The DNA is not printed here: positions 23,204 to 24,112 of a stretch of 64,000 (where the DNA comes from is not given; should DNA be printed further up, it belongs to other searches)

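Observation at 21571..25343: Putative cohesin-dockerin (cellulosome-like) cell-surface docking module in a CPR-like genome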

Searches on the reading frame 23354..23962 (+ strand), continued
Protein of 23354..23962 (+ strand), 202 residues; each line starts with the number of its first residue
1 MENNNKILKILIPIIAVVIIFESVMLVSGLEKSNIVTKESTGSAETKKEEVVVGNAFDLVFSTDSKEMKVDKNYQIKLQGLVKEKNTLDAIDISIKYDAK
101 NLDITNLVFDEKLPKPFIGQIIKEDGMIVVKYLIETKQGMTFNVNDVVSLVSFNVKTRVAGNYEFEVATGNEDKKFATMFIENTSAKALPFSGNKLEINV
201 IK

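Call 65: search_protein_families(library=pfam, proteins=[P0221, P0239, P0245, P0232, P0255], max_evalue=0.001)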
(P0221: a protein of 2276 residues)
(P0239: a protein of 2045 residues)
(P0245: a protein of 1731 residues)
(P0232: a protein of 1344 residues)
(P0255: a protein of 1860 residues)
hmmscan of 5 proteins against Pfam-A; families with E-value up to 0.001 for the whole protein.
P0221 (2276 aa): 5 families
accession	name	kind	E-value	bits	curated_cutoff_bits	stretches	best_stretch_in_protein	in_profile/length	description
PF00963.24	Cohesin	-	1.4e-82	275.2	24.1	9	549-675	5-137/139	Cohesin domain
PF17957.7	Big_7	-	2.4e-36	124.7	24.1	2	697-765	1-70/70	Bacterial Ig domain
PF00041.27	fn3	-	4.3e-22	78.6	25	3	1668-1749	2-82/84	Fibronectin type III domain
PF00404.24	Dockerin_1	-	4.2e-07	30.5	22.9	1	2224-2271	1-53/57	Dockerin type I domain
PF25788.1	Ig_Rha78A_N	-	7e-06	26.7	27.4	0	834-876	58-100/105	Rha78A-like, N-terminal immunoglobulin domain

P0239 (2045 aa): 8 families
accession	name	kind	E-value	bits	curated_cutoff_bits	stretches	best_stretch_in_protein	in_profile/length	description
PF02368.24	Big_2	-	1.1e-258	836.5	22.8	18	1028-1101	4-77/79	Bacterial Ig-like domain (group 2)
PF22359.2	Big-like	-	7.5e-92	301.9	27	15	1633-1677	2-46/48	Bacterial Ig-like domain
PF20578.4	aBig_2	-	2.3e-38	130.3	27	0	560-599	28-66/89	Atrophied bacterial Ig domain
PF07679.22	I-set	-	4.4e-18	65.6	23.7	0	1686-1745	1-58/90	Immunoglobulin I-set domain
PF15292.12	Treslin_M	-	4.8e-09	36.9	27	0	346-411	28-93/143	Treslin, M domain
PF12894.13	ANAPC4_WD40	-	8.2e-08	32.8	22.9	0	1468-1502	42-76/91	Anaphase-promoting complex subunit 4 WD40 domain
PF13306.12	LRR_5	-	2.7e-07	31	27.7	1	82-142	18-78/127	BspA type Leucine rich repeat region (6 copies)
PF13927.12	Ig_3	-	1.1e-05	26.3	30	0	1686-1740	2-63/78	Immunoglobulin domain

P0245 (1731 aa): 7 families
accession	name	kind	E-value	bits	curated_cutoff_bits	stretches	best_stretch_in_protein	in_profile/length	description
PF00963.24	Cohesin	-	9.7e-206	674.2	24.1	6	982-1119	1-139/139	Cohesin domain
PF00759.25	Glyco_hydro_9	-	8.9e-125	417.9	27.7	1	34-447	1-444/444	Glycosyl hydrolase family 9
PF00942.24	CBM_3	-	1e-30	106.4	22.4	1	810-891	1-83/83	Cellulose binding domain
PF13620.12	CarboxypepD_reg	-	1.4e-09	38.6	32.3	1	1588-1655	6-75/82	Carboxypeptidase regulatory-like domain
PF13715.12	CarbopepD_reg_2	-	1.1e-06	29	32.2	1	1590-1656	8-71/88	CarboxypepD_reg-like domain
PF00404.24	Dockerin_1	-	0.00013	22.6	22.9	1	1675-1725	6-57/57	Dockerin type I domain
PF17802.7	SpaA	-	0.00017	22.1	23.1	0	1591-1657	11-84/91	Prealbumin-like fold domain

P0232 (1344 aa): 6 families
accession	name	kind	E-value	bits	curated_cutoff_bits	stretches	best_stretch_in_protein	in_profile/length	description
PF03442.20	CBM_X2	-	1.2e-109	359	28.9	6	1114-1192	2-81/83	Carbohydrate binding domain X2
PF00963.24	Cohesin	-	7.6e-96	318.2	24.1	4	1208-1343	2-139/139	Cohesin domain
PF00942.24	CBM_3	-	1.1e-19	71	22.4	1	40-133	1-83/83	Cellulose binding domain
PF20623.4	Sgo0707_N2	-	4.4e-09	36.4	27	0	803-877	55-132/141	Sgo0707 N2 domain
PF21849.1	DUF6908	-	3e-08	34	27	0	443-479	51-88/123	Domain of unknown function (DUF6908)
PF18197.6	TTHB210-like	-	0.00026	22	26.6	0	1066-1099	10-33/50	Hypothetical protein TTHB210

P0255 (1860 aa): 11 families
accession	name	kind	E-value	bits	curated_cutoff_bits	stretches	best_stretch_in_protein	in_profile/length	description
PF16403.11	Bact_surface_Ig-like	-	2.7e-17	63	27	1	198-271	1-71/71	Bacterial surface protein, Ig-like domain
PF17957.7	Big_7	-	1.7e-16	61.1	24.1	2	564-631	1-70/70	Bacterial Ig domain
PF11721.14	Malectin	-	1.9e-11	44.7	23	1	281-447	1-140/163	Malectin domain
PF11617.13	Cu-binding_MopE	-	1.5e-09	38.3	27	1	1289-1316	1-27/30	Putative metal-binding motif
PF22352.2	K319L-like_PKD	-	1.2e-07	32.1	27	0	944-979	49-84/84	K319L-like, PKD domain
PF00801.26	PKD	-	1.3e-07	32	23.5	0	574-642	8-74/80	PKD domain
PF18911.6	PKD_4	-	3e-07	30.8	27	0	561-649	1-85/85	PKD domain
PF18962.6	Por_Secre_tail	-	4e-07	30.7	27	1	1782-1855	1-70/75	Secretion system C-terminal sorting domain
PF02494.22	HYR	-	1e-06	29.4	21.7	0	220-271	33-81/81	HYR domain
PF00404.24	Dockerin_1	-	1.3e-06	28.9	22.9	1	1558-1611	2-56/57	Dockerin type I domain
PF07495.19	Y_Y_Y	-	1.9e-05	24.9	26.6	0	933-977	21-60/65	Y_Y_Y domain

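Call 68: search_protein_families(library=pfam, proteins=[L014:5491-5760:+, L023:5483-5752:+, L026:5352-5621:+, L019:4924-5193:+, L020:946-1215:+, L015:1-1287:+, L015:10088-11344:+, L021:12220-14025:+], max_evalue=5)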
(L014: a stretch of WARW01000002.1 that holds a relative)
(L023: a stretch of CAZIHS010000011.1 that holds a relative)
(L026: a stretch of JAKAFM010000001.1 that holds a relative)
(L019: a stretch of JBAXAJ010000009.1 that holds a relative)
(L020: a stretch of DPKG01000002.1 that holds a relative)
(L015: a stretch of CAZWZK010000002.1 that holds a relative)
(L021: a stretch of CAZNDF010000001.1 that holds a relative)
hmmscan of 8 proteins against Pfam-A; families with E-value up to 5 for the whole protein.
L014:5491-5760:+ (90 aa): 0 families

L023:5483-5752:+ (90 aa): 2 families
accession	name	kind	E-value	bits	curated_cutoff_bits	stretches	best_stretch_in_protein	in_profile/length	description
PF00404.24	Dockerin_1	-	0.0043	17.7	22.9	1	30-77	2-51/57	Dockerin type I domain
PF07821.18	Alpha-amyl_C2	-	0.082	13.7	27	0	37-47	50-60/60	Alpha-amylase C-terminal beta-sheet domain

L026:5352-5621:+ (90 aa): 1 family
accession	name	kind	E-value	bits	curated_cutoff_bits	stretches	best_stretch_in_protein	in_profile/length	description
PF00404.24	Dockerin_1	-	0.00045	20.8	22.9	1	26-78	1-51/57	Dockerin type I domain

L019:4924-5193:+ (90 aa): 1 family
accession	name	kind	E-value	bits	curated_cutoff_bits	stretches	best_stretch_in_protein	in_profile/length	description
PF21108.3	MDN1_4th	-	0.086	13.3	27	1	49-71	39-61/81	Midasin AAA+ ATPase lid domain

L020:946-1215:+ (90 aa): 1 family
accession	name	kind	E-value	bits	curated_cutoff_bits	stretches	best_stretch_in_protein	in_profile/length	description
PF00404.24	Dockerin_1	-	0.12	13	22.9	2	21-77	1-50/57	Dockerin type I domain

L015:1-1287:+ (428 aa): 1 family
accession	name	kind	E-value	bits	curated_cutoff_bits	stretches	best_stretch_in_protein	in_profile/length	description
PF00963.24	Cohesin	-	1.3e-10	42.1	24.1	1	105-212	11-122/139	Cohesin domain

L015:10088-11344:+ (418 aa): 6 families
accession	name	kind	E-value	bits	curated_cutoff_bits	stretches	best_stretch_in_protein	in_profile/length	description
PF00404.24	Dockerin_1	-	3.9e-07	30.6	22.9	1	359-412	1-56/57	Dockerin type I domain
PF04886.17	PT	-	6.5e-05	22.8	26.2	2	173-197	11-35/36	PT disordered repeat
PF23416.1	DUF7107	-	0.0001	23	24.6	2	49-101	1-46/48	Domain of unknown function (DUF7107)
PF01683.23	EB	-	0.013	15.9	24.3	2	44-68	16-40/52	EB module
PF01639.22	v110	-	0.057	13.7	25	1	26-70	9-53/104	Viral family 110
PF04706.18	Dickkopf_N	-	0.12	13.2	25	2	80-101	29-50/51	Dickkopf N-terminal cysteine-rich region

L021:12220-14025:+ (601 aa): 3 families
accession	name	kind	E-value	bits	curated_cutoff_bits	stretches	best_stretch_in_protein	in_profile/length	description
PF09992.14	NAGPA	-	6.2e-10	40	25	1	420-574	17-148/169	Phosphodiester glycosidase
PF00404.24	Dockerin_1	-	1e-09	38.9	22.9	1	184-237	2-57/57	Dockerin type I domain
PF01415.21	IL7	-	0.33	11.4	26.8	1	144-181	41-80/134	Interleukin 7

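Call 85: find_encoding_contigs(protein=P0246, flank=8000, max_places=2)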
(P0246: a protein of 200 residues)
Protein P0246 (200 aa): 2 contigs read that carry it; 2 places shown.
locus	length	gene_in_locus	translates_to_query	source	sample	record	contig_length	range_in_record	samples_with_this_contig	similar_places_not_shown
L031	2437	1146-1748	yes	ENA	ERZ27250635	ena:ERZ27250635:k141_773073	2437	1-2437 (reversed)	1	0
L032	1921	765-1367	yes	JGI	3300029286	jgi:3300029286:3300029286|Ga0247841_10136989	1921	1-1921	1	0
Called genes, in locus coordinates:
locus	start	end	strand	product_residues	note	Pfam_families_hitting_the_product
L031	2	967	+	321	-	?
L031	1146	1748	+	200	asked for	PF00963:Cohesin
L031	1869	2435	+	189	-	?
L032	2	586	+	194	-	?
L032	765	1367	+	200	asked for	PF00963:Cohesin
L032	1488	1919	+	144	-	?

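Call 86: find_encoding_contigs(protein=P0225, flank=8000, max_places=2)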
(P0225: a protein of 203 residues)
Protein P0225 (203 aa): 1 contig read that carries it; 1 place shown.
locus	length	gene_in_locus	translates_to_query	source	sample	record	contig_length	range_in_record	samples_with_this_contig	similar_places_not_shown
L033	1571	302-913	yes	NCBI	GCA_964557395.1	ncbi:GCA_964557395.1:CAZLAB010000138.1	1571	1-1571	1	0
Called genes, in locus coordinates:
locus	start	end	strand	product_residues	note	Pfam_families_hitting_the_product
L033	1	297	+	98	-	?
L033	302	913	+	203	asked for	-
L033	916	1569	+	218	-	?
